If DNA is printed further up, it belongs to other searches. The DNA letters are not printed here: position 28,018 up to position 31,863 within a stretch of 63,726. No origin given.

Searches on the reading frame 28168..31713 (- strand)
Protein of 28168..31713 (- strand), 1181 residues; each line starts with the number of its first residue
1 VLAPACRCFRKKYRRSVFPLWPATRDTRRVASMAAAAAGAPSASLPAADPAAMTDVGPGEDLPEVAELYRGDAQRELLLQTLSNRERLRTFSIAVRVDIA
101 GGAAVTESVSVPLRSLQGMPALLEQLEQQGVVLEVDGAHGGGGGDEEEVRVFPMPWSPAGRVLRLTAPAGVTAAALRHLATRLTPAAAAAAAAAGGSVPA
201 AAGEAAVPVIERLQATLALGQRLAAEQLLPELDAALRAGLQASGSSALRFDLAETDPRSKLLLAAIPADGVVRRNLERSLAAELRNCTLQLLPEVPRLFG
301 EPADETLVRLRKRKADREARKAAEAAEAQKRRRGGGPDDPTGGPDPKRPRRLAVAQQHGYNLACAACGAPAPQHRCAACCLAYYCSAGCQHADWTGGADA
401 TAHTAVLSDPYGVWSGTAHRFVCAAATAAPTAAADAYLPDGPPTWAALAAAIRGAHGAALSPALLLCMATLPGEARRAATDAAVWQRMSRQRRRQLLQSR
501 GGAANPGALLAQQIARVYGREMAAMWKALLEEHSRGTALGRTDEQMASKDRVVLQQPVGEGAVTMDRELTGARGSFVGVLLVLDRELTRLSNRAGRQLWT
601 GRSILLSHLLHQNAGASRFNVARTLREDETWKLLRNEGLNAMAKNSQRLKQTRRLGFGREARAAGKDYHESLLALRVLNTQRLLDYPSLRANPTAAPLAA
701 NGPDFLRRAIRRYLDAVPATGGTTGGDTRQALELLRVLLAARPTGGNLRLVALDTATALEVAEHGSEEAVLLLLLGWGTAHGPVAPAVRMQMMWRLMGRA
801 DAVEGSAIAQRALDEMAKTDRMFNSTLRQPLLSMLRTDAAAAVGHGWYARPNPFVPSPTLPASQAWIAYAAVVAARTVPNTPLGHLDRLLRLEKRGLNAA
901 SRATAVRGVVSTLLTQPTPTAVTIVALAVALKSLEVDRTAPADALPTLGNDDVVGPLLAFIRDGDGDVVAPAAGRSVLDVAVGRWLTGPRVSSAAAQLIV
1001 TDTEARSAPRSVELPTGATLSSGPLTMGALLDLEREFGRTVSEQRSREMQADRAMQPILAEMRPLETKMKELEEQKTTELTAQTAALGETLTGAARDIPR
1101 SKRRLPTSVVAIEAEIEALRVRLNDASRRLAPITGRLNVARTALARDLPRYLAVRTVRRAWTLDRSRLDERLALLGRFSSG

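Call 13: search_protein_families(library=pfam, proteins=[window:28168-31713:-], max_evalue=0.01)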
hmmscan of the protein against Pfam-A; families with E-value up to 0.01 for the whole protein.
window:28168-31713:- (1181 aa): 1 family
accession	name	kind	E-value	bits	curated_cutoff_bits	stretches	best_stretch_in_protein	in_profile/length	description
PF01753.24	zf-MYND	-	7.9e-05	23.1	22.7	1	364-395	1-33/39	MYND finger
